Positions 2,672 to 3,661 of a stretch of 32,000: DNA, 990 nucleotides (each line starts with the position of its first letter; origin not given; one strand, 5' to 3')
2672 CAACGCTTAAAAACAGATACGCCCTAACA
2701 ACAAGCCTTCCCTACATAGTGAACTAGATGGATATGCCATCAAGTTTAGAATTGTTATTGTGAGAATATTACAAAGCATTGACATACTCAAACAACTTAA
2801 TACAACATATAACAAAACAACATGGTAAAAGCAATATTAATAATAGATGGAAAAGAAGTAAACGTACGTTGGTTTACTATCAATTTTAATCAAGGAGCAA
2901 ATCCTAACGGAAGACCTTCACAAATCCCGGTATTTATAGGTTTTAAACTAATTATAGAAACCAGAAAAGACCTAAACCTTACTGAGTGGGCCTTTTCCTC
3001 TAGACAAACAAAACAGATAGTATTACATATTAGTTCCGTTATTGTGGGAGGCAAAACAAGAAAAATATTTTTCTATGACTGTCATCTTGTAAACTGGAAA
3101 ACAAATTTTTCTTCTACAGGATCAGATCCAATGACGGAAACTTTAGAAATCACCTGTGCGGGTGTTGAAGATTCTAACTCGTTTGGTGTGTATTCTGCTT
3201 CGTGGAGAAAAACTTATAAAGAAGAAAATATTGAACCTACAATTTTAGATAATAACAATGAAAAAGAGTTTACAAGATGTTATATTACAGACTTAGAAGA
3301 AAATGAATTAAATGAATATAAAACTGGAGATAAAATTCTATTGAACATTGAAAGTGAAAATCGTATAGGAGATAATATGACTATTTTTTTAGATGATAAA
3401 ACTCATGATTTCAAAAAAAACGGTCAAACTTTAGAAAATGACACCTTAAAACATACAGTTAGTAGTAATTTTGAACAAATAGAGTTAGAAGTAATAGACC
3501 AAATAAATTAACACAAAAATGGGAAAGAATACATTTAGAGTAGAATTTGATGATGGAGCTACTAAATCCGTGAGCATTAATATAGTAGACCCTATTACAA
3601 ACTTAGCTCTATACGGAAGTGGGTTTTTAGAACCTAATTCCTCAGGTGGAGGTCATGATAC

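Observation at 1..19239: Hcp(TssD)-anchored polymorphic toxin/immunity island with six toxin types and several orphan modules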

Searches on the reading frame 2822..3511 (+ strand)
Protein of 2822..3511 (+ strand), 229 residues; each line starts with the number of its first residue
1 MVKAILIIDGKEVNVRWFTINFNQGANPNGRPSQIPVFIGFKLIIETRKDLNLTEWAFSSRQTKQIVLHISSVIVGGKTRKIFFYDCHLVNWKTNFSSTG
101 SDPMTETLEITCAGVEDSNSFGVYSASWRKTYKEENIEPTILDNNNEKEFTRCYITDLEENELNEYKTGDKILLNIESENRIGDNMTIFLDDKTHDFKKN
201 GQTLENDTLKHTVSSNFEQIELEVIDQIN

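Call 4: search_protein_families(library=pfam, max_evalue=0.01, proteins=[window:2822-3511:+])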
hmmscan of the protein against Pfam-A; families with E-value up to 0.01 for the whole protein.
window:2822-3511:+ (229 aa): 1 family
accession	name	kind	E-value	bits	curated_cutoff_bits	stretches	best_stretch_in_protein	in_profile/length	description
PF17642.6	TssD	-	1.1e-24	87.2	25.8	1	2-116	3-117/128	Hemolysin coregulated protein Hcp (TssD)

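Call 7: search_protein_families(library=ncbifam, max_evalue=0.01, proteins=[window:2822-3511:+])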
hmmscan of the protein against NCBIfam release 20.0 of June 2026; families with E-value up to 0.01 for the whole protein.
window:2822-3511:+ (229 aa): 0 families

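Call 17: find_encoding_contigs(protein=window:2822-3511:+, flank=10000, max_places=6)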
Protein window:2822-3511:+ (229 aa): no gene with exactly this product is on record in the collection.

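Call 18: find_related_loci(query=window:2822-3511:+, collection=genome_contigs, flank=10000)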
Query window:2822-3511:+ (229 aa) in genome_contigs; peptide patterns used: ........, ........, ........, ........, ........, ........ (x = any residue, [..] = any of these).
56 stretches matched a pattern; 3 encode a relative of the query (tblastn E <= 1e-3); 3 distinct loci.
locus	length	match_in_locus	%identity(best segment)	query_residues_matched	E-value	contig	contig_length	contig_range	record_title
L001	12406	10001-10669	41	4-227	8e-53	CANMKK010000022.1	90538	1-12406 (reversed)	uncultured Aquimarina sp. isolate 513.fasta genome assembly, contig: NODE_22, whole genome shotgun sequence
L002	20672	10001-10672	40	4-227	2e-44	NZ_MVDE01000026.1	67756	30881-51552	Labilibaculum manganireducens strain 59.10-2M 2648548756, whole genome shotgun sequence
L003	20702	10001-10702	33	3-229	5e-32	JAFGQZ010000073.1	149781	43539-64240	MAG: Bacteroidales bacterium isolate Zod_Metabat.800 k87_9422826, whole genome shotgun sequence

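Call 22: search_protein_families(library=pfam, max_evalue=0.001, proteins=[L002:10-1800:+, L002:1763-3730:+, L002:3769-6168:+, L002:6334-8058:+, L002:8213-9589:+, L002:10681-11925:+, L002:11945-12763:+, L002:13579-14913:+, L002:14926-16158:+, L002:16507-17097:+])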
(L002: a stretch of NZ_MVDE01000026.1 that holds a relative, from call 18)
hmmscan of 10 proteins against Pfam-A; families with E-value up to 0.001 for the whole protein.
L002:10-1800:+ (596 aa): 3 families
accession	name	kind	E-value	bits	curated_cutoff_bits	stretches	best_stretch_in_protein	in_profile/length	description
PF03632.21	Glyco_hydro_65m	-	4.1e-136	454.2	27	1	148-515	1-371/371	Glycosyl hydrolase family 65 central catalytic domain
PF03633.20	Glyco_hydro_65C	-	7.2e-17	61.4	22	1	524-583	1-60/62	Glycosyl hydrolase family 65, C-terminal domain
PF03636.21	Glyco_hydro_65N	-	6.6e-08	33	26.6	1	23-91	170-232/233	Glycosyl hydrolase family 65, N-terminal domain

L002:1763-3730:+ (655 aa): 5 families
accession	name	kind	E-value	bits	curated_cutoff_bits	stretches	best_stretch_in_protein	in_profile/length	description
PF00128.31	Alpha-amylase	-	9.9e-54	183.7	22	1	170-573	2-444/446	Alpha amylase, catalytic domain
PF09087.17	Cyc-maltodext_N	-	3.9e-33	114.1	25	1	65-152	1-88/88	Cyclomaltodextrinase, N-terminal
PF10438.15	Cyc-maltodext_C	-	5.4e-26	90.9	22.2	1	577-653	1-76/76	Cyclo-malto-dextrinase C-terminal domain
PF16657.11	Malt_amylase_C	-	6.1e-07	29.9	27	1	582-646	8-70/75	Maltogenic Amylase, C-terminal domain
PF14701.12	hDGE_amylase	-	0.00062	19.4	27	0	209-294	25-115/439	Glycogen debranching enzyme, glucanotransferase domain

L002:3769-6168:+ (799 aa): 4 families
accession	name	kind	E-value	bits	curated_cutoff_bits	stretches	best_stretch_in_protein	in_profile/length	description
PF01055.32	Glyco_hydro_31_2nd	-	2.7e-83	280.5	23.5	1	252-571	2-328/328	Glycosyl hydrolases family 31 TIM-barrel domain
PF21365.3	Glyco_hydro_31_3rd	-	3.8e-23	82.2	24.4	1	579-666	1-87/87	Glycosyl hydrolase family 31 C-terminal domain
PF13802.12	Gal_mutarotas_2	-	3.3e-21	76.8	27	1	51-207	3-182/184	Glycosyl hydrolase 31 N-terminal galactose mutarotase-like domain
PF17137.9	DUF5110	-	1.4e-07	31.8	27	1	683-744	2-57/71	Domain of unknown function (DUF5110)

L002:6334-8058:+ (574 aa): 1 family
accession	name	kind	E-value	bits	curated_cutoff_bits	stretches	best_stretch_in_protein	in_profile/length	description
PF00128.31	Alpha-amylase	-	9.7e-36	124.4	22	1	66-463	1-378/446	Alpha amylase, catalytic domain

L002:8213-9589:+ (458 aa): 6 families
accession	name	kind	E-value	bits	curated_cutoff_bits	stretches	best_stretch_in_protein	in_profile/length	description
PF00128.31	Alpha-amylase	-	6.8e-41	141.4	22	2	60-151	16-101/446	Alpha amylase, catalytic domain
PF16657.11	Malt_amylase_C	-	3.2e-09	37.2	27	1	387-454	7-74/75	Maltogenic Amylase, C-terminal domain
PF23915.1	SusG_C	-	5.2e-07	30.3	27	1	393-452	1-59/62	Alpha-amylase SusG C-terminal domain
PF14871.12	GHL6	-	2e-06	28.5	35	1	99-208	28-131/132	Hypothetical glycosyl hydrolase 6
PF02806.24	Alpha-amylase_C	-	3.8e-06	27.6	21.2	1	387-442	5-60/95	Alpha amylase, C-terminal all-beta domain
PF14701.12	hDGE_amylase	-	0.00014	21.5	27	1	67-155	26-116/439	Glycogen debranching enzyme, glucanotransferase domain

L002:10681-11925:+ (414 aa): 0 families

L002:11945-12763:+ (272 aa): 0 families

L002:13579-14913:+ (444 aa): 0 families

L002:14926-16158:+ (410 aa): 4 families
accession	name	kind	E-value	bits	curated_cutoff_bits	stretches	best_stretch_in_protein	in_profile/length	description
PF13360.13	PQQ_2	-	7.5e-26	91.6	27.6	2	89-206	25-150/233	Outer membrane protein assembly factor BamB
PF13570.13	Beta-prop_ACSF4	-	9.6e-18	65.1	133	2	76-274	39-249/329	Beta-alanine-activating enzyme, beta-propeller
PF01011.28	PQQ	-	2.5e-09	36.8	26.7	0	332-367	52-86/595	Glucose/ethanol/alcohol dehydrogenase, beta-propeller domain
PF25293.1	Beta-prop_EMC1_N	-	2.2e-06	28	34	0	337-405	30-100/219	EMC1 N-terminal beta-propeller domain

L002:16507-17097:+ (196 aa): 0 families

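Call 23: search_protein_families(library=pfam, max_evalue=0.001, proteins=[L001:67-1389:+, L001:2776-3354:+, L001:3448-6741:+, L001:7028-8503:+, L001:9113-9658:+, L001:10687-11517:+, L003:7899-9932:+, L003:10712-11815:+, L003:11825-12217:+, L003:1438-3207:-])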
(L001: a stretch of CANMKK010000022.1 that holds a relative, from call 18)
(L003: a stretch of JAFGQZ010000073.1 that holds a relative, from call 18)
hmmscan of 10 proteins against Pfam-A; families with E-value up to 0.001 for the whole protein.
L001:67-1389:+ (440 aa): 1 family
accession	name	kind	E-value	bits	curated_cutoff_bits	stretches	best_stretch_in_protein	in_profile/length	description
PF00004.35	AAA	-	1.5e-26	93.8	21.2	1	235-360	1-130/131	ATPase family associated with various cellular activities (AAA)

L001:2776-3354:+ (192 aa): 1 family
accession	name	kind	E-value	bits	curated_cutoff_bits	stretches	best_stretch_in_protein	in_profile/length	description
PF13376.11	OmdA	-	2.6e-22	79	25.6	1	127-183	3-59/60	Bacteriocin-protection, YdeI or OmpD-Associated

L001:3448-6741:+ (1097 aa): 4 families
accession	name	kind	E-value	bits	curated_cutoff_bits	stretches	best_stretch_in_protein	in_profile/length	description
PF07676.18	PD40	-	3.6e-27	94.1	20.9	2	92-118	11-38/38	WD40-like Beta Propeller Repeat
PF01979.26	Amidohydro_1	-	9.1e-18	65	25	1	982-1046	277-344/345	Amidohydrolase family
PF07969.17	Amidohydro_3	-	5e-15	56.4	29.7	2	989-1045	410-469/472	Amidohydrolase family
PF00930.27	DPPIV_N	-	5.6e-06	25.8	22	0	76-132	29-81/354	Dipeptidyl peptidase IV (DPP IV) N-terminal region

L001:7028-8503:+ (491 aa): 2 families
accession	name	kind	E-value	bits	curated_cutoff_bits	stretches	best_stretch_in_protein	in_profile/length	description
PF01979.26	Amidohydro_1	-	4.3e-22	79.3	25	1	94-468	1-342/345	Amidohydrolase family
PF07969.17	Amidohydro_3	-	1.2e-08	35.3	29.7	1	369-453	359-450/472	Amidohydrolase family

L001:9113-9658:+ (181 aa): 1 family
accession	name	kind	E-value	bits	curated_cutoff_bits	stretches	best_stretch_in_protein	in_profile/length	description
PF14136.11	DUF4303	-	2.4e-15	57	23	1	10-160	5-146/155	Domain of unknown function (DUF4303)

L001:10687-11517:+ (276 aa): 0 families

L003:7899-9932:+ (677 aa): 6 families
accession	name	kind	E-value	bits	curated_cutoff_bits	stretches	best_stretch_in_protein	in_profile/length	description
PF09334.17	tRNA-synt_1g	-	7.7e-160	532.4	20.1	1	7-396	1-391/391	tRNA synthetases class I (M)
PF01588.26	tRNA_bind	-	1.1e-24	86.7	27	1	582-674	1-95/96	Putative tRNA binding domain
PF19303.5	Anticodon_3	-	1.1e-18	68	23.5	1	407-547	1-143/152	Anticodon binding domain of methionyl tRNA ligase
PF00133.28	tRNA-synt_1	-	2.3e-15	56.7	22.7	1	2-246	20-245/414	tRNA synthetases class I (I, L, M and V)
PF01406.26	tRNA-synt_1e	-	7.7e-05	22.6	27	0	19-134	22-136/301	tRNA synthetases class I (C) catalytic domain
PF08264.19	Anticodon_1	-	8e-05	23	25.1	1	417-505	1-88/148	Anticodon-binding domain of tRNA ligase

L003:10712-11815:+ (367 aa): 0 families

L003:11825-12217:+ (130 aa): 0 families

L003:1438-3207:- (589 aa): 3 families
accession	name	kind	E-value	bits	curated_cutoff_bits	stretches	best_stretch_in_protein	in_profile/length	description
PF00749.27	tRNA-synt_1c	-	4.1e-105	351.6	23.4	1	53-367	2-313/314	tRNA synthetases class I (E and Q), catalytic domain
PF03950.23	tRNA-synt_1c_C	-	7e-31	106.8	23.9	1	370-470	1-91/91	tRNA synthetases class I (E and Q), anti-codon binding domain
PF20974.2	tRNA-synt_1c_C2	-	3.7e-21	76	23.9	1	487-561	1-69/69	tRNA synthetases class I (E and Q), anti-codon binding domain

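Call 36: find_homologous_proteins(query=window:2822-3511:+, max_evalue=0.00001)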
Query window:2822-3511:+ (229 aa): 81 proteins with E <= 0.00001 among 216 candidates.
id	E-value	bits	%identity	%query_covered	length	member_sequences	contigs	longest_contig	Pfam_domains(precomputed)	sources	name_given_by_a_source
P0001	3.2e-149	512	100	100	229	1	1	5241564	PF17642.7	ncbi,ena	-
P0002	8.0e-111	387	73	100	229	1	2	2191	PF17642.7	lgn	-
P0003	3.7e-110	384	73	100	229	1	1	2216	PF17642.7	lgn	-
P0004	1.1e-101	357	72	99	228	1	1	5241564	PF17642.7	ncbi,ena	-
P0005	1.6e-96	340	68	99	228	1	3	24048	PF17642.7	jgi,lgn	-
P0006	7.4e-96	338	74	93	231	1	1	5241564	PF17642.7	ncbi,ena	-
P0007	1.9e-94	333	83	79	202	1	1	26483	PF17642.7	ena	-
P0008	7.1e-94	331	65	99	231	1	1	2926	PF17642.7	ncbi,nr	ncbi:type VI secretion system tube protein TssD [Tenacibaculum sp.]|nr:type VI secretion system tube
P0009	3.1e-91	323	63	99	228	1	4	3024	PF17642.7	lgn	-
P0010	6.9e-90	318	72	91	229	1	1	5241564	PF17642.7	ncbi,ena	-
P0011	4.4e-85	302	57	99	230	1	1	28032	PF17642.7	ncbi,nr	ncbi:type VI secretion system tube protein TssD [Tenacibaculum sp.]|nr:type VI secretion system tube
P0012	7.0e-85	302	73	79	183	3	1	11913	PF17642.7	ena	-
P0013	8.5e-85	302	60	99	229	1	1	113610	PF17642.7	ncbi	-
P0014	5.8e-82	292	67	86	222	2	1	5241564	PF17642.7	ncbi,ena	-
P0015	2.5e-80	287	60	98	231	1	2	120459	PF17642.7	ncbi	-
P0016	1.4e-79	284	59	98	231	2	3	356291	PF17642.7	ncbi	-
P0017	4.5e-78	280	57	99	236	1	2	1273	PF17642.7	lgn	-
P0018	2.7e-77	277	57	100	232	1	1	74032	PF17642.7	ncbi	-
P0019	5.0e-76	273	58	100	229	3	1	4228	PF17642.7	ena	-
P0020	9.7e-76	272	55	99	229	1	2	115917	PF17642.7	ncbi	-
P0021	1.4e-75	271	54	98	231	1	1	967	PF17642.7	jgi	-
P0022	2.1e-75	271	55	99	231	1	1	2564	PF17642.7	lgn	-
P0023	8.4e-74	266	56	99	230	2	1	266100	PF17642.7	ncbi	-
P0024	9.5e-74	265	55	99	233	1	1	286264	PF17642.7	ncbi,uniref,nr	ncbi:hypothetical protein KO493_01805 [Tamlana agarivorans]|uniref:Uncharacterized protein n=1 Tax=P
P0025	1.4e-73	265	56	99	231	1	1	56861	PF17642.7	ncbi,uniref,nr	ncbi:type VI secretion system tube protein TssD [Tamlana sp. 2_MG-2023]|uniref:type VI secretion sys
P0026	3.5e-73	264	55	98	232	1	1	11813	PF17642.7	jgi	-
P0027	1.3e-72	262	54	100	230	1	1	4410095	PF17642.7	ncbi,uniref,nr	ncbi:type VI secretion system tube protein TssD [Olleya sp. HaHaR_3_96]|uniref:type VI secretion sys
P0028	7.1e-71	256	54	99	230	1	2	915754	PF17642.7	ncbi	-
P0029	7.2e-71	256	50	99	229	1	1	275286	PF17642.7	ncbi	-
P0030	1.1e-70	255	52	100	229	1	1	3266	PF17642.7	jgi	-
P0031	1.1e-69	252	54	99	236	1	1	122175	PF17642.7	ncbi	-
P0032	1.9e-68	248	57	91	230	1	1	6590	PF17642.7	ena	-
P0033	4.9e-68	247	56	91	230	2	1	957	PF17642.7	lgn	-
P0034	1.3e-67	245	55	97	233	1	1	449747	PF17642.7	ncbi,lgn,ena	-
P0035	1.5e-67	245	52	99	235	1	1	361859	PF17642.7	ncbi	-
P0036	3.6e-67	244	53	99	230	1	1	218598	PF17642.7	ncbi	-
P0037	1.4e-66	242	60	82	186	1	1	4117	PF17642.7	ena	-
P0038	3.5e-65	237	51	99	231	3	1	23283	PF17642.7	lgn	-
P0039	4.6e-65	237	57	86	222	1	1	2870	PF17642.7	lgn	-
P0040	1.1e-64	236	49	99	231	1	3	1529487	PF17642.7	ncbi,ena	-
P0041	4.8e-64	234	50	98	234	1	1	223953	PF17642.7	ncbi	-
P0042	1.8e-63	232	50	99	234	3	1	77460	PF17642.7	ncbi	-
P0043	5.5e-63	230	50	99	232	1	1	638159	PF17642.7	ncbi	-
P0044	8.0e-63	230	74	59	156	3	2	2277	PF17642.7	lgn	-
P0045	1.2e-62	229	50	100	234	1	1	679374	PF17642.7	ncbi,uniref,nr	ncbi:type VI secretion system tube protein TssD [Tamlana sp. 2_MG-2023]|uniref:type VI secretion sys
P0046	1.2e-62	229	75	59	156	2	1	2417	PF17642.7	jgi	-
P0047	1.6e-62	229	56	85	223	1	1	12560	PF17642.7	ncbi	-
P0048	2.3e-62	228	51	97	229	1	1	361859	PF17642.7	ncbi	-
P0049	5.1e-62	227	51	97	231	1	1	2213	PF17642.7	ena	-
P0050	6.8e-62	227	49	93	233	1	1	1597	PF17642.7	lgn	-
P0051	3.1e-61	224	67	68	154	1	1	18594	PF17642.7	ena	-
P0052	6.8e-61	223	48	98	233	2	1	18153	PF17642.7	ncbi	-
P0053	1.7e-60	222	52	91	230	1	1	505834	PF17642.7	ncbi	-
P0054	2.4e-60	222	49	99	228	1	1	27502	PF17642.7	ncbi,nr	ncbi:MAG: hypothetical protein L3J23_08870 [Flavobacteriaceae bacterium]|nr:hypothetical protein [Fl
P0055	1.3e-59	219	72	59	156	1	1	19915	PF17642.7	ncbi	-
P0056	4.4e-59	217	50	91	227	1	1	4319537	PF17642.7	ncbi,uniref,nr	ncbi:type VI secretion system tube protein TssD [Psychroserpens sp. NJDZ02]|uniref:type VI secretion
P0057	2.7e-58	215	64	67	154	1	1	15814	PF17642.7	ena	-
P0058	1.0e-56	210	49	88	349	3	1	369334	PF17642.7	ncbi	-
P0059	1.3e-56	209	45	100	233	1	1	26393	PF17642.7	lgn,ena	-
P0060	1.3e-56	209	45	100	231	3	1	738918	PF17642.7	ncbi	-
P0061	1.8e-56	209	58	73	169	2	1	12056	PF17642.7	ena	-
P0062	5.7e-51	191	42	99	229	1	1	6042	PF17642.7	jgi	-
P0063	1.6e-47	180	44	98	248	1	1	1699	PF17642.7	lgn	-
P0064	4.3e-46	175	54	64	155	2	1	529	PF17642.7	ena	-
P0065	4.2e-45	172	57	58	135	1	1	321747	PF17642.7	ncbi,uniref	ncbi:hypothetical protein GCM10009117_02610 [Gangjinia marincola]|uniref:Uncharacterized protein n=1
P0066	4.6e-45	172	42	94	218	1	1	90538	PF17642.7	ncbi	-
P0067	3.1e-43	166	40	94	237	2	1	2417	PF17642.7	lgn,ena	-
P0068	1.5e-41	160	48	72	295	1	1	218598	PF17642.7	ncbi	-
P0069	1.5e-39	154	39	99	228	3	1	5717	PF17642.7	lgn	-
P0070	1.6e-39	153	38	99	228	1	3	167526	PF17642.7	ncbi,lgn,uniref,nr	ncbi:type VI secretion system tube protein TssD [Olleya sp. ITB9]|uniref:type VI secretion system tu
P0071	5.5e-39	152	42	99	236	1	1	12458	PF17642.7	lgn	-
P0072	9.4e-39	151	39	99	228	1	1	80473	PF17642.7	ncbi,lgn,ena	-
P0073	1.1e-38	151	39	99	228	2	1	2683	PF17642.7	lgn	-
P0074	2.8e-36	143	45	72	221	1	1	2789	PF17642.7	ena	-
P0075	4.5e-35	139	45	72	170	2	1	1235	PF17642.7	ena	-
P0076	3.3e-32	130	48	59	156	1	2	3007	PF17642.7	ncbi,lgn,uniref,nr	ncbi:hypothetical protein LX95_02912 [Mesonia algae]|uniref:Uncharacterized protein n=1 Tax=Mesonia 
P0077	1.2e-29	121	46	37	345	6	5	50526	PF17642.7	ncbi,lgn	-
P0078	7.2e-29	119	54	55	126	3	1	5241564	-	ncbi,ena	-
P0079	1.0e-25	108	44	59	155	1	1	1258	PF17642.7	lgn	-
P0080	2.2e-21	94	35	98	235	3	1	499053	PF17642.7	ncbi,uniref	ncbi:type VI secretion system tube protein TssD [Spongiivirga sp. MCCC 1A20706]|uniref:type VI secre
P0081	1.0e-20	92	33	98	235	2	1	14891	PF17642.7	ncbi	-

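Call 37: find_encoding_contigs(protein=P0001, flank=10000, max_places=3)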
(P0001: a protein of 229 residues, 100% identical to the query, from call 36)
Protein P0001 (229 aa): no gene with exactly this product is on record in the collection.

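Call 38: find_encoding_contigs(protein=P0004, flank=10000, max_places=3)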
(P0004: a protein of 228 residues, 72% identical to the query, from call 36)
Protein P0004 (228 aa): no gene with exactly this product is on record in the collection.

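Call 39: list_cluster_members(proteins=[P0001, P0004, P0006, P0010, P0014, P0078])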
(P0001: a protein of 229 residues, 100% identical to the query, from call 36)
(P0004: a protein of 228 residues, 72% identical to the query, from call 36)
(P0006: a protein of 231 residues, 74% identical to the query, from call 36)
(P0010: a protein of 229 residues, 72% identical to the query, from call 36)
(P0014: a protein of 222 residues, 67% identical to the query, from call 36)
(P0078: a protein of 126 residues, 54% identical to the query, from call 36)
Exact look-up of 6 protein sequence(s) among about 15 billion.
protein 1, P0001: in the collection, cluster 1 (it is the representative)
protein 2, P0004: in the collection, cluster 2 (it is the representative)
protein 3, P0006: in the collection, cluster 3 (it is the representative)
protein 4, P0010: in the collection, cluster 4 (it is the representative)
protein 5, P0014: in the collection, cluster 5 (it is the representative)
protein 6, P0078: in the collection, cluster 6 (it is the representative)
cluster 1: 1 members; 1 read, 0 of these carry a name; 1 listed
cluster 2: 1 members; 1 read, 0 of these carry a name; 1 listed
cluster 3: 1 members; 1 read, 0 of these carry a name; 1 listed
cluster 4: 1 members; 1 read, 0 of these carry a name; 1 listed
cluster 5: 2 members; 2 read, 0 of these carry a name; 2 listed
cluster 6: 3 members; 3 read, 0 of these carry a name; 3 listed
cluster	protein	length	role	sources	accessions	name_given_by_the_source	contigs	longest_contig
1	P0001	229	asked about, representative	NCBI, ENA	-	-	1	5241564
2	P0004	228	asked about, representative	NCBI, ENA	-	-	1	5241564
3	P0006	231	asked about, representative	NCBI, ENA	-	-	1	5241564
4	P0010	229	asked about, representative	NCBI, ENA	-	-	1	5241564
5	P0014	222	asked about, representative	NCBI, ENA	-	-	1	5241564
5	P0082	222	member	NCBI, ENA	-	-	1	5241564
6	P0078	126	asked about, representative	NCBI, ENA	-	-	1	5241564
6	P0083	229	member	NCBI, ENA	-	-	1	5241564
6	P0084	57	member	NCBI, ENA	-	-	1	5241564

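Call 40: find_encoding_contigs(protein=P0027, flank=10000, max_places=2)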
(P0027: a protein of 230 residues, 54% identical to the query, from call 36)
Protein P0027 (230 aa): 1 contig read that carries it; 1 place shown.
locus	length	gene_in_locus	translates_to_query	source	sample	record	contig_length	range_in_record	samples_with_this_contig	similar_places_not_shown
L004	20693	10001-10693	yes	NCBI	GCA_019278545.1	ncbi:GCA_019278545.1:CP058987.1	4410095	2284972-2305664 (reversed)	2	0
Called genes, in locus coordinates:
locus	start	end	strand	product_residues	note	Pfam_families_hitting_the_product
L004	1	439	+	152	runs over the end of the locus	PF01668:SmpB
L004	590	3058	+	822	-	PF13620:CarboxypepD_reg, PF13715:CarbopepD_reg_2, PF18939:DUF5686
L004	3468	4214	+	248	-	PF08986:DUF1889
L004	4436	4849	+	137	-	-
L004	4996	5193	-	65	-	-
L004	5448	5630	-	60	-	-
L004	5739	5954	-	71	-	-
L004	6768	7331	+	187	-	PF00440:TetR_N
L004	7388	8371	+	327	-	PF00561:Abhydrolase_1, PF12697:Abhydrolase_6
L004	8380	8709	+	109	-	PF04993:TfoX_N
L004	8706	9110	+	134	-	-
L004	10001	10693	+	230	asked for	PF17642:TssD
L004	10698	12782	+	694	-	-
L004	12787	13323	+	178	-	-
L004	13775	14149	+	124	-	-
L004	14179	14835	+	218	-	PF07661:MORN_2 (faint)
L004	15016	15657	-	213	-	PF01135:PCMT, PF00398:RrnaAD (weak)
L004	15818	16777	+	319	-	PF01408:GFO_IDH_MocA, PF22725:GFO_IDH_MocA_C3, PF02894:GFO_IDH_MocA_C (faint)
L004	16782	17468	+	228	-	-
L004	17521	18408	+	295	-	PF02737:3HCDH_N, PF03446:NAD_binding_2 (faint), PF00725:3HCDH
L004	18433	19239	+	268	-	PF05050:Methyltransf_21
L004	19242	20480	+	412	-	PF06245:DUF1015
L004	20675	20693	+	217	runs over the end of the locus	PF01168:Ala_racemase_N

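Call 41: find_encoding_contigs(protein=P0008, flank=10000, max_places=2)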
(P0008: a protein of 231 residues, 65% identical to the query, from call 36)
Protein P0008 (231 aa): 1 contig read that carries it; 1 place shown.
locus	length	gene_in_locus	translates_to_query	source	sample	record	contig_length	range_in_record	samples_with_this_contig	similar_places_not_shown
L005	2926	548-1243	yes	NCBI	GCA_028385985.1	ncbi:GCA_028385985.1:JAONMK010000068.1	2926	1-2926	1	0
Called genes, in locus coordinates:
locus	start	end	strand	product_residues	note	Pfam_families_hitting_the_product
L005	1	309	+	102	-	?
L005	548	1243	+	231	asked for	PF17642:TssD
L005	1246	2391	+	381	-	-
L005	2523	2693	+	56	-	-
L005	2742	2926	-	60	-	?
